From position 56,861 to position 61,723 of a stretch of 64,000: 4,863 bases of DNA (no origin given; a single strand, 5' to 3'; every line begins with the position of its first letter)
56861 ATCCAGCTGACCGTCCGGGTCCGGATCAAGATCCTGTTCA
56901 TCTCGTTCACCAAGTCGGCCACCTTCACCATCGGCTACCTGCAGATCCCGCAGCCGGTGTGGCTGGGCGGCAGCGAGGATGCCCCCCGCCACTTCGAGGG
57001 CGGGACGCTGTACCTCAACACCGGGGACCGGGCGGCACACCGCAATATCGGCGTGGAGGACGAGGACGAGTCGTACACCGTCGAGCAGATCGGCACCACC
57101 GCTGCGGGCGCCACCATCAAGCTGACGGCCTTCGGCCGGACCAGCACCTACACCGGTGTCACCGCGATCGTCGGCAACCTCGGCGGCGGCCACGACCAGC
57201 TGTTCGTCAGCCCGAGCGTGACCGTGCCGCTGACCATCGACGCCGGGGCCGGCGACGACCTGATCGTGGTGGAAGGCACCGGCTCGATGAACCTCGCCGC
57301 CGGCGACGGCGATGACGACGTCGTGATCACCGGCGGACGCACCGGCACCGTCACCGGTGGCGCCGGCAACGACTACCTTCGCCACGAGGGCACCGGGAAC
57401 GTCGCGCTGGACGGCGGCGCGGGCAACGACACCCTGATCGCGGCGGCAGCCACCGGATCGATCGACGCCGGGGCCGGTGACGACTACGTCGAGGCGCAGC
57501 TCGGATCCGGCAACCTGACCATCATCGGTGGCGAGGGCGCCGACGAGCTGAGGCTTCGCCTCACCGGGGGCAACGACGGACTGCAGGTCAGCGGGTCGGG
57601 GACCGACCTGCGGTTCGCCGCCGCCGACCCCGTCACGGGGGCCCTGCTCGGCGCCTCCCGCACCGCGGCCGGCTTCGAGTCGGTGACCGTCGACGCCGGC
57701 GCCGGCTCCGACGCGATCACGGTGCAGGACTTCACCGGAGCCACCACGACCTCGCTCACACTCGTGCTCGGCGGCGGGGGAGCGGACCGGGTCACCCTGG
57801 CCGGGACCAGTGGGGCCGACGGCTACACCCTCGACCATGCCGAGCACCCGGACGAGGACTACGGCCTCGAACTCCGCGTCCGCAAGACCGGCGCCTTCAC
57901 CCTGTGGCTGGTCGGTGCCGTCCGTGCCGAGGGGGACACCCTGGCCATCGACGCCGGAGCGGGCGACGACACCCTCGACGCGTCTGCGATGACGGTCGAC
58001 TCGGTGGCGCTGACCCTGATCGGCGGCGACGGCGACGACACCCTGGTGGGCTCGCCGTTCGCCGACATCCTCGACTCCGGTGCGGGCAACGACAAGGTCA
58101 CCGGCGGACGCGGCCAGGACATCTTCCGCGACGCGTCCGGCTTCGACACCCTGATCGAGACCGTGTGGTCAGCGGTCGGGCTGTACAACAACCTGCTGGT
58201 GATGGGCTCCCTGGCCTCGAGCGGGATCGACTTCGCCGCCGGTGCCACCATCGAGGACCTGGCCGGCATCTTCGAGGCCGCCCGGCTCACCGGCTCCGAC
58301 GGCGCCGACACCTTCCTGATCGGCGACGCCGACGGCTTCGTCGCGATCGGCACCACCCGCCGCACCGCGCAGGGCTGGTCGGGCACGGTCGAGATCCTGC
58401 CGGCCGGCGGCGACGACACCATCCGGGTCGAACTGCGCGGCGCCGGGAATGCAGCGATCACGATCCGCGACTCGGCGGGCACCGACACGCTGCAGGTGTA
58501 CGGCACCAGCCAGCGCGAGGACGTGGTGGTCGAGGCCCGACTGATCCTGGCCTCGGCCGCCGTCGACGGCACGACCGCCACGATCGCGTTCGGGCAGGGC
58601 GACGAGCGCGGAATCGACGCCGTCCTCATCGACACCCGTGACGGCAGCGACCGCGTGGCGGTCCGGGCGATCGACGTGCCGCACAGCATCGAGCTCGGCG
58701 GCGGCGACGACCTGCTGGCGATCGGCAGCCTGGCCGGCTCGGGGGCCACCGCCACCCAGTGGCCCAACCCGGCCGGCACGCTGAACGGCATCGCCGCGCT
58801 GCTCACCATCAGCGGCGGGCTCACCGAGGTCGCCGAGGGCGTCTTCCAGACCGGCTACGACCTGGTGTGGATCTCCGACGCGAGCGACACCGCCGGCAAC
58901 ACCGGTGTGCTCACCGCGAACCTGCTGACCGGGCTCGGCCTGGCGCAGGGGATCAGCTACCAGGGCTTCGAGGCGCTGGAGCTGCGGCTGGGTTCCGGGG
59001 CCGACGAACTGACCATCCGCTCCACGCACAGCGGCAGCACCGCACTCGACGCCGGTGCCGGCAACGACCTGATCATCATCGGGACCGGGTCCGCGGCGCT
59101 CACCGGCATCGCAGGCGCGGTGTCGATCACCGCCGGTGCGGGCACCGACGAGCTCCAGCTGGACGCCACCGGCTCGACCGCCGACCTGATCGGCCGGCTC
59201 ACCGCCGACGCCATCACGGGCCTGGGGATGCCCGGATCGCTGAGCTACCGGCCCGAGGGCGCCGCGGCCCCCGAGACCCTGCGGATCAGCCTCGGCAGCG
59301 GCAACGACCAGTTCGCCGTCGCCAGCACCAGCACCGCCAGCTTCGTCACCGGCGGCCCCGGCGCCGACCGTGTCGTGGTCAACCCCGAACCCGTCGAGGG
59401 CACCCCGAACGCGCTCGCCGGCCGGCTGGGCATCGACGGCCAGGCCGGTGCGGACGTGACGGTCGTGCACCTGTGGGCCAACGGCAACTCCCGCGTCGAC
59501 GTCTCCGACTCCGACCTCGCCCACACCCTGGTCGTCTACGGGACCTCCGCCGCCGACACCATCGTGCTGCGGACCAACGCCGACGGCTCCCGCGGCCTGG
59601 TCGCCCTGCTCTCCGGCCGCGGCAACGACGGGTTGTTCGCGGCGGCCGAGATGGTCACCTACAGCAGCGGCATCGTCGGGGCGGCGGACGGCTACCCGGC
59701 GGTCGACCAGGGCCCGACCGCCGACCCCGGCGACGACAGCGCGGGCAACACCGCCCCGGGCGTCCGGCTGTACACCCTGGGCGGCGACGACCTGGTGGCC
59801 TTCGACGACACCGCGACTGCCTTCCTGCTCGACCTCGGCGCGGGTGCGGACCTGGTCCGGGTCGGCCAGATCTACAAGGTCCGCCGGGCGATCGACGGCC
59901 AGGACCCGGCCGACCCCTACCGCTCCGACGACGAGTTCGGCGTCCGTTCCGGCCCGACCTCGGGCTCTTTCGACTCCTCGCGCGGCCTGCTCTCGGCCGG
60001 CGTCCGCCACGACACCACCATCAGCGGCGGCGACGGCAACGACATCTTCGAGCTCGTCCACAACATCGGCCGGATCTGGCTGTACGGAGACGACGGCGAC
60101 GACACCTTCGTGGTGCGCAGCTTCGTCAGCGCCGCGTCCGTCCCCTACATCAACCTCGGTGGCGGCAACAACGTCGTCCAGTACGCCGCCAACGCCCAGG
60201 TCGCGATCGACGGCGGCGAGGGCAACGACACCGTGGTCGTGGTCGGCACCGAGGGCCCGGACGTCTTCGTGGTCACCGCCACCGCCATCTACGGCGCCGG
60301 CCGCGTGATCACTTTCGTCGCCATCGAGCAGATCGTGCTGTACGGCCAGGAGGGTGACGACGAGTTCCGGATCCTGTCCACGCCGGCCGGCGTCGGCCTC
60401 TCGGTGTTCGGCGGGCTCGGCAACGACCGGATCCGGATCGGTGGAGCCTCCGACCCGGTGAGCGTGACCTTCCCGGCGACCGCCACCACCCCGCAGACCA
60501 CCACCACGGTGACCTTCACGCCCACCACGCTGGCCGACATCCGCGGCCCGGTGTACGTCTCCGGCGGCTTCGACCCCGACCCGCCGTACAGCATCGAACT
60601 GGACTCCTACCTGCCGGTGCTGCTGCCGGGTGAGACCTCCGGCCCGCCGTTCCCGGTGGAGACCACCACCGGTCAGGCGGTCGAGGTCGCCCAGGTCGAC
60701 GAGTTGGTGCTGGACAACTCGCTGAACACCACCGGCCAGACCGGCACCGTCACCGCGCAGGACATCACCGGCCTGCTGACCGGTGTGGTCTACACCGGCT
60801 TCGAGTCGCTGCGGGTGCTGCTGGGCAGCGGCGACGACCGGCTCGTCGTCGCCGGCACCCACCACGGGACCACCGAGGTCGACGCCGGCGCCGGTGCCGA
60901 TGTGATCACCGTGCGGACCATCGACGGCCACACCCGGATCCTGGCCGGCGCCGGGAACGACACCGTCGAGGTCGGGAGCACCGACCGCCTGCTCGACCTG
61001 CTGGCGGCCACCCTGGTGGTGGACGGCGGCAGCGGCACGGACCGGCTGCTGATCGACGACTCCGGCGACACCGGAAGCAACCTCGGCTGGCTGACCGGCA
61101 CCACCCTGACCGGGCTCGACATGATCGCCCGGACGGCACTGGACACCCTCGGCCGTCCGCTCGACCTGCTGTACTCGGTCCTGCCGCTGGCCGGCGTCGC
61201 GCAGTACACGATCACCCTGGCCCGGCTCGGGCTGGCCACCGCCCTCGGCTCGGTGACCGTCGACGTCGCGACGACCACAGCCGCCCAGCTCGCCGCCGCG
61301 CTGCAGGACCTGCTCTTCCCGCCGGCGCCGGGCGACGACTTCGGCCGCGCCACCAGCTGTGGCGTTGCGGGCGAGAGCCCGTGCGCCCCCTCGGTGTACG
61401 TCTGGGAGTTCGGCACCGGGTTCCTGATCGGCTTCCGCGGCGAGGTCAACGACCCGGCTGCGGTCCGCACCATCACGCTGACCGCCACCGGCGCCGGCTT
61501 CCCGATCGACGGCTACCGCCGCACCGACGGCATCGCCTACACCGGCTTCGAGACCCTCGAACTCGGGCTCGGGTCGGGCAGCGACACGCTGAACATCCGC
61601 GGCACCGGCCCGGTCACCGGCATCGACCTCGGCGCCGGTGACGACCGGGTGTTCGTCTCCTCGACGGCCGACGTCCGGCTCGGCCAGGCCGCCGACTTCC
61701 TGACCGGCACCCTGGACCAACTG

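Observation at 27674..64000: A single uninterrupted ORF of at least 36.3 kb (at least 12,109 codons), missing from the ORF track, encodes a giant secreted mosaic protein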

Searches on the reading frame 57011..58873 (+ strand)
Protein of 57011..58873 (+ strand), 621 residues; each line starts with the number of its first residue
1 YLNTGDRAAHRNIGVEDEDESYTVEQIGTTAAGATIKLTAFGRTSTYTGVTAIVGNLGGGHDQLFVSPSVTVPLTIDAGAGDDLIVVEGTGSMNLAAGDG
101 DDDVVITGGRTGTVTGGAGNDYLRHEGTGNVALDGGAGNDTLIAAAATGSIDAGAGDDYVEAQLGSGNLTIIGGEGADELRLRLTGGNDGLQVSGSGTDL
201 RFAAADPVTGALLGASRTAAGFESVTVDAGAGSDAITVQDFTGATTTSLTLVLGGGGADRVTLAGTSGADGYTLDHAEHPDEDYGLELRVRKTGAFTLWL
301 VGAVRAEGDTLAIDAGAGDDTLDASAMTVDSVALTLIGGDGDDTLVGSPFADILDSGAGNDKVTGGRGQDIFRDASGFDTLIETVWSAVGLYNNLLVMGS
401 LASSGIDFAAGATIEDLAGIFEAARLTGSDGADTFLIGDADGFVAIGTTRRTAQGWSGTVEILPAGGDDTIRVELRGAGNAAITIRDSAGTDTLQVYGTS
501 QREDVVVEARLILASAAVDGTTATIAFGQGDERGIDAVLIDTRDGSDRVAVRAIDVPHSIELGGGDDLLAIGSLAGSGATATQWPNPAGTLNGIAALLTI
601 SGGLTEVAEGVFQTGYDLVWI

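Call 73: search_protein_families(library=pfam, proteins=[window:57011-58873:+], max_evalue=1)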
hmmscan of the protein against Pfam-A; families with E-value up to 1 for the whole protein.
window:57011-58873:+ (621 aa): 1 family
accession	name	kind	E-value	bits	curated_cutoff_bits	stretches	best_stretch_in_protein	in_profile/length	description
PF00353.25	HemolysinCabind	-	7.8e-08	32.6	23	2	337-371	1-35/36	RTX calcium-binding nonapeptide repeat (4 copies)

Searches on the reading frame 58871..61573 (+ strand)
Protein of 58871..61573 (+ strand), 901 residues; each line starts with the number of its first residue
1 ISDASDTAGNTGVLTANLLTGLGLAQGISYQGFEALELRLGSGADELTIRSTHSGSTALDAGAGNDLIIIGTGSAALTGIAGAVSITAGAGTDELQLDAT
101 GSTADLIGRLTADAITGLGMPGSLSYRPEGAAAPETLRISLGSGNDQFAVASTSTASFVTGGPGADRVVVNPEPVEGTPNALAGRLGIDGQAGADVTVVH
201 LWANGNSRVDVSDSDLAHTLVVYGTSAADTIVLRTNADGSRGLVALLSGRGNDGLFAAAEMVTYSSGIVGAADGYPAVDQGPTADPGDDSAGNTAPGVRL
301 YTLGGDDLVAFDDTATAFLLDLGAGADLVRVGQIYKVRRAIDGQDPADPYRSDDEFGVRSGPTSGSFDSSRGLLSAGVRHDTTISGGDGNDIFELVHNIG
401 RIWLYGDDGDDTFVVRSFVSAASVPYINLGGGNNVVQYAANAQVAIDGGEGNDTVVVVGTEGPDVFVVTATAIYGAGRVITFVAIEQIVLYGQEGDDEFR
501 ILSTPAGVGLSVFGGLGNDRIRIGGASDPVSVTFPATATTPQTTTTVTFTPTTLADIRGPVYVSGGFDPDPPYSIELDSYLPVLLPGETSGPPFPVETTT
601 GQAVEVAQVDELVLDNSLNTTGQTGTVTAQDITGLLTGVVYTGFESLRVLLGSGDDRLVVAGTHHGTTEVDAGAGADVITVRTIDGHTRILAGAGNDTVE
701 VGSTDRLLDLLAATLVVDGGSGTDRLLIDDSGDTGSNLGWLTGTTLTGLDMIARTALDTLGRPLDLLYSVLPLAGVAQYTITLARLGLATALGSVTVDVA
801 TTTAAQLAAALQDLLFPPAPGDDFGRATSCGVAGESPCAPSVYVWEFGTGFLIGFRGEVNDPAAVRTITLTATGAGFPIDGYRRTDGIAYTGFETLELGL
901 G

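Call 73: search_protein_families(library=pfam, proteins=[window:58871-61573:+], max_evalue=1)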
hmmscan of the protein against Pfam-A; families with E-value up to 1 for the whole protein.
window:58871-61573:+ (901 aa): 1 family
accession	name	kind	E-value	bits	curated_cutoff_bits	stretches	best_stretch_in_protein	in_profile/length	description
PF04149.17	DUF397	-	0.2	12.3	24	0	601-639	15-54/55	Domain of unknown function (DUF397)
